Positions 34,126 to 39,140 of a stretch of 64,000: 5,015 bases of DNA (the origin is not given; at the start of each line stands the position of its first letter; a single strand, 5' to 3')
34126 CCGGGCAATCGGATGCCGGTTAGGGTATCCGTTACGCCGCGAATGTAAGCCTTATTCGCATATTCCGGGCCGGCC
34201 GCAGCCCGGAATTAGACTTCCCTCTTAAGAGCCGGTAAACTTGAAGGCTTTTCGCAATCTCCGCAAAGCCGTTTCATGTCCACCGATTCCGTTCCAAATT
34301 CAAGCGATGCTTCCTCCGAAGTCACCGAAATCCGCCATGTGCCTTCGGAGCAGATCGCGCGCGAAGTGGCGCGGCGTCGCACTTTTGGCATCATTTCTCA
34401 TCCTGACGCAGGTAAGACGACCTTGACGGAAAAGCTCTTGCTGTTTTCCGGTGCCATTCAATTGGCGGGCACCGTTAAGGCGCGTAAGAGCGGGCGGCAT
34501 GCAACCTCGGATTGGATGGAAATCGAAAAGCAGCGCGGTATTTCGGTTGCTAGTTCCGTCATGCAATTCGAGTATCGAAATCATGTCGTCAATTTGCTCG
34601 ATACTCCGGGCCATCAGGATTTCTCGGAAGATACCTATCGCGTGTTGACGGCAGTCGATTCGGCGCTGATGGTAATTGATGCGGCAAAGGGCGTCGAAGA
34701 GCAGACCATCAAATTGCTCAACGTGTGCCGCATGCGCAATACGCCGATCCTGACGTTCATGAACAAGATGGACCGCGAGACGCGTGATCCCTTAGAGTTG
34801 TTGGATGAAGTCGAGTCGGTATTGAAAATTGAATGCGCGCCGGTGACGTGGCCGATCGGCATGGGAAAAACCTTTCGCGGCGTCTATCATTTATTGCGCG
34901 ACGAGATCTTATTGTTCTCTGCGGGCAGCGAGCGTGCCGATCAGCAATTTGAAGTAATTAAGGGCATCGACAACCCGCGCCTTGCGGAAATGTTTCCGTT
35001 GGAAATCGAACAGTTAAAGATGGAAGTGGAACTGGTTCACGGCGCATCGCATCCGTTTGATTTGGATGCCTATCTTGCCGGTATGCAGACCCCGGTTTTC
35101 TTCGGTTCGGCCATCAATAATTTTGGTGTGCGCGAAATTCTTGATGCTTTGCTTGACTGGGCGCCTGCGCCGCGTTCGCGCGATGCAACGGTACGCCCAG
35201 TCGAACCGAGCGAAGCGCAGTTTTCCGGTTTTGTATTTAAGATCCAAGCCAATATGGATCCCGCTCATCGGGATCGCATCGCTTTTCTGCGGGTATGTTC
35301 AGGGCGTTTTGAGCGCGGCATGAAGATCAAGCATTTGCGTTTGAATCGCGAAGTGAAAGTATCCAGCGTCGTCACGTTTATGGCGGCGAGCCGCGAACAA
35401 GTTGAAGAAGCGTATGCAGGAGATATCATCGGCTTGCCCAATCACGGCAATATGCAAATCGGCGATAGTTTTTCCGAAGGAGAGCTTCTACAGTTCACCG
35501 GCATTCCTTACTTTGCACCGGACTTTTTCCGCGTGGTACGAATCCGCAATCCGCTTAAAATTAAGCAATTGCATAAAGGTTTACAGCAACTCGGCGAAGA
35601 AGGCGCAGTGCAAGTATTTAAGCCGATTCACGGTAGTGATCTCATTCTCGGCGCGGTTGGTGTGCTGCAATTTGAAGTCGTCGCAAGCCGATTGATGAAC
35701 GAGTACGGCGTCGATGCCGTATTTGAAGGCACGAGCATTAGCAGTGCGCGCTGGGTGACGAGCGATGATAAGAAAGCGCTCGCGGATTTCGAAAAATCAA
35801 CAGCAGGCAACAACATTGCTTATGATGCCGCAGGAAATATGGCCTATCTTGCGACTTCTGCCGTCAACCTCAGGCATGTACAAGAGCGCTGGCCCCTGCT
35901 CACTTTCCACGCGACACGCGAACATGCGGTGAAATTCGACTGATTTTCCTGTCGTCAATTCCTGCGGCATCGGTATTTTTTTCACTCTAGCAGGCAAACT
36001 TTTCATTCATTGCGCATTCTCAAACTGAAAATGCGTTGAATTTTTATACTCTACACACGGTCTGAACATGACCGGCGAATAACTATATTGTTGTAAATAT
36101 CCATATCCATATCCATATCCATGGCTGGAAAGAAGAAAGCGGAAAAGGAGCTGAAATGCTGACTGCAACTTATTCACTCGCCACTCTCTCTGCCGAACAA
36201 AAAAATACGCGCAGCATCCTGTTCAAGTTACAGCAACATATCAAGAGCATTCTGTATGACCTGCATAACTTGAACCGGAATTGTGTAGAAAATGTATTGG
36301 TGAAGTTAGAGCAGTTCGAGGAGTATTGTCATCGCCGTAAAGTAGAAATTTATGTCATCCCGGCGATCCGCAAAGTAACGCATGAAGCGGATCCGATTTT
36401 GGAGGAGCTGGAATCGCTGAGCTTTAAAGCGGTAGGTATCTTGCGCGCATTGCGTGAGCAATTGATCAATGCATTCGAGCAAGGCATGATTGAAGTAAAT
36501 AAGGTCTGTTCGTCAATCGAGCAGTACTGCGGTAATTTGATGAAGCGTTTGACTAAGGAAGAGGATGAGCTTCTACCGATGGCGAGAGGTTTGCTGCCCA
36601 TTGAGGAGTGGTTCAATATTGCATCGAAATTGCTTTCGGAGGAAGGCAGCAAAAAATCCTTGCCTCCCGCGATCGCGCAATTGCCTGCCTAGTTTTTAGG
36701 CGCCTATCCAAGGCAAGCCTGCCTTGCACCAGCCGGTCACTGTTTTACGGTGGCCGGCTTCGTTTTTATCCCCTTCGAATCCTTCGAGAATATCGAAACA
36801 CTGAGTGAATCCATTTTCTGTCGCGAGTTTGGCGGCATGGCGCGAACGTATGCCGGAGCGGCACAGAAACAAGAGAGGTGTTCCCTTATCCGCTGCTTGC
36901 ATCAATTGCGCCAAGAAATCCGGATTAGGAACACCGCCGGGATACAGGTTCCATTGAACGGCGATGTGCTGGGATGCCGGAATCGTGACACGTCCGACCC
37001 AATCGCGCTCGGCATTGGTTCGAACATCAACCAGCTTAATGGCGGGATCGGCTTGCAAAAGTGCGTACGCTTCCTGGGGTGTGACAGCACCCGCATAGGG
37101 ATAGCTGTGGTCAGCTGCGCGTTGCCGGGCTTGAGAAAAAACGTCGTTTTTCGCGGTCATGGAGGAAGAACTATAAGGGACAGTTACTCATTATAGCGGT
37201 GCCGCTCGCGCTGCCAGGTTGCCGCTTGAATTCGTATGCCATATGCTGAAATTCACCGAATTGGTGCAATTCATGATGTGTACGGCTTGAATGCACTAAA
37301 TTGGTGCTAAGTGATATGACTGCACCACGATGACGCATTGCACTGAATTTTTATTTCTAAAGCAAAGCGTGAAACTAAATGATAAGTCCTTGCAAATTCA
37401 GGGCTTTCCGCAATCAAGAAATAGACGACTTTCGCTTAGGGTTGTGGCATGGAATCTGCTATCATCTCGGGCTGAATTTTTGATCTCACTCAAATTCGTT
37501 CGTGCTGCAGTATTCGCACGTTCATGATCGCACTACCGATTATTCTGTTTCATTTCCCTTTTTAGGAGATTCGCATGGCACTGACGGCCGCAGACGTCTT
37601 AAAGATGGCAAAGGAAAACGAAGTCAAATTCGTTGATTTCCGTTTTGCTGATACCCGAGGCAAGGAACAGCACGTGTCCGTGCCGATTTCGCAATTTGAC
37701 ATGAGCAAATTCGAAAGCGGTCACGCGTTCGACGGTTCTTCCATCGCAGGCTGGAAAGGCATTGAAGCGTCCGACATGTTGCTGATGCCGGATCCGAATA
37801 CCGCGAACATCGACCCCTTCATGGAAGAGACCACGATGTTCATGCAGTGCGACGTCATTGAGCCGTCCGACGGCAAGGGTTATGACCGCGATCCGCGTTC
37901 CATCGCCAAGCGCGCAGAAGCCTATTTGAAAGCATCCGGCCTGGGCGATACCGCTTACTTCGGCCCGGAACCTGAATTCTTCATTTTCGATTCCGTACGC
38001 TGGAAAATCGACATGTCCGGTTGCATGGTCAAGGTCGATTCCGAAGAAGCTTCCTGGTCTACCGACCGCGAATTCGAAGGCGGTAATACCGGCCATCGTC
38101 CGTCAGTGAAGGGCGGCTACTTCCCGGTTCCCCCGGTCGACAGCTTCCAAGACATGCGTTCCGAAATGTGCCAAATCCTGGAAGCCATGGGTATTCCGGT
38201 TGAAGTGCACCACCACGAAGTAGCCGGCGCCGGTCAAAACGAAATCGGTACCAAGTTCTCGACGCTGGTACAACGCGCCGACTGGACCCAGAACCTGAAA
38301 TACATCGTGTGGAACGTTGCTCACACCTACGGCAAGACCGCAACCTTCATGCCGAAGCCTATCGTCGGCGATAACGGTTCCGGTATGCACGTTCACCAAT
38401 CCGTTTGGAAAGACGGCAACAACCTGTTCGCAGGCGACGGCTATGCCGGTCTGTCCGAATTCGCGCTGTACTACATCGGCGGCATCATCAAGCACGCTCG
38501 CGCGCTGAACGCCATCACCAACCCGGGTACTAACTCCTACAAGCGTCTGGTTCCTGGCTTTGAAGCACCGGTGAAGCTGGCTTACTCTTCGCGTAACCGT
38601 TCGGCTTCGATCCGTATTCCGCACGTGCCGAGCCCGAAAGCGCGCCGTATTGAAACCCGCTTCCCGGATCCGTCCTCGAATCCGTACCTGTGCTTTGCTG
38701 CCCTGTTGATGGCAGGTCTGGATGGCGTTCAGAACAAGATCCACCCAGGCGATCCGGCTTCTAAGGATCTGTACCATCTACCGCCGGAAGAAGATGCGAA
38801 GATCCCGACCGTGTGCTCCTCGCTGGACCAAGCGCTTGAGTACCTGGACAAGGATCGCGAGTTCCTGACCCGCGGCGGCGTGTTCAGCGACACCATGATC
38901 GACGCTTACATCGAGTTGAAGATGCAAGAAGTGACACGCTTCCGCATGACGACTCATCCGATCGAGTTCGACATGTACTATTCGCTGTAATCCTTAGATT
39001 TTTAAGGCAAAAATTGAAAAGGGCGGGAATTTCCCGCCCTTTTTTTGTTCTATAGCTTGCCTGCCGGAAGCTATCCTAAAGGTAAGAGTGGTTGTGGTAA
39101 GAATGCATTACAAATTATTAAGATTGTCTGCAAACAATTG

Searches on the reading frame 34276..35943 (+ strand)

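Call 34: search_protein_families(library=ncbifam, proteins=[window:34276-35943:+], max_evalue=1e-40)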
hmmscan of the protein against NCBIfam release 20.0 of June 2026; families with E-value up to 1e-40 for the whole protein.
window:34276-35943:+ (555 aa): 10 families
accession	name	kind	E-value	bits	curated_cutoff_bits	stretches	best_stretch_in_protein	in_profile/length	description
NF001964.0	PRK00741.1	equivalog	3.8e-267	886.9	473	1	25-550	3-528/529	peptide chain release factor 3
TIGR00503.1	prfC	equivalog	1.8e-243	808.7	466.95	1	27-550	4-527/527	peptide chain release factor 3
NF009381.0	PRK12740.1-5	subfamily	5.5e-69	233.3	583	1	31-488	6-476/692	elongation factor G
NF012153.1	tet_protect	equivalog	3e-63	214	775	1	37-487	3-421/614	tetracycline resistance ribosomal protection protein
TIGR00484.1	EF-G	equivalog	7.9e-62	209.4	659.4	1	30-482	6-473/691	elongation factor G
NF000120.3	47473_otr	exception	1.2e-54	185.9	900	1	37-488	5-420/608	tetracycline resistance ribosomal protection protein Otr(A)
NF009891.0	PRK13351.1-1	equivalog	3.5e-50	171.3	597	1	34-484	9-462/681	elongation factor G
NF033148.1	tet_protect_M_W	exception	1.7e-42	145.6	1100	0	37-183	6-148/639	TetM/TetW/TetO/TetS family tetracycline resistance ribosomal protection protein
NF009379.0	PRK12740.1-3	equivalog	4.7e-41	141.1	513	0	33-210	7-180/674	elongation factor G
NF058620.1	EFG2_Bacteroid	exception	9e-41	140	1000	0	37-495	12-479/717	elongation factor G2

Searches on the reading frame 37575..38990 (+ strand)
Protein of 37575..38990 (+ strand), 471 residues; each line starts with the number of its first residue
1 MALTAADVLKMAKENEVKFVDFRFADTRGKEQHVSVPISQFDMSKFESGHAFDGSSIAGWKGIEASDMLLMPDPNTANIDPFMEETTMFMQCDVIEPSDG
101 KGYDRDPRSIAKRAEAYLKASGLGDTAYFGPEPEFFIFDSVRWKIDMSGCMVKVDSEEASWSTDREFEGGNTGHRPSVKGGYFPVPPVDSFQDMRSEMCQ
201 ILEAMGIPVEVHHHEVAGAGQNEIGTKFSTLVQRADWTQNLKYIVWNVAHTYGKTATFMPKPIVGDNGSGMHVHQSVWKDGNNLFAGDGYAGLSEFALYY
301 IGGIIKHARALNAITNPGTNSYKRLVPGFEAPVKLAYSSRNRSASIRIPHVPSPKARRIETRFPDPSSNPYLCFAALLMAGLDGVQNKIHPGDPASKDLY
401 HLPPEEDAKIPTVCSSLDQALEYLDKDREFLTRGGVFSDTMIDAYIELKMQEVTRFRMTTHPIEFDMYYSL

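Call 34: search_protein_families(library=ncbifam, proteins=[window:37575-38990:+], max_evalue=1e-40)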
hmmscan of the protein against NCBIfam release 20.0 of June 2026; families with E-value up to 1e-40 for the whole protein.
window:37575-38990:+ (471 aa): 4 families
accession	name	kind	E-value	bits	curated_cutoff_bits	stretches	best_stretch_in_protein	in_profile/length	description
NF007006.0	PRK09469.1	equivalog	8e-250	829.2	845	1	4-471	2-469/469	glutamate--ammonia ligase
TIGR00653.1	GlnA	equivalog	1.7e-203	676.5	429.15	1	7-470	2-462/462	type I glutamate--ammonia ligase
TIGR03105.1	gln_synth_III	equivalog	1.8e-72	244.2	469.6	1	194-468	159-433/435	type III glutamate--ammonia ligase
NF045547.1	GGputSyn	equivalog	7.7e-62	209.4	650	1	173-458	146-432/438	gamma-glutamylputrescine synthetase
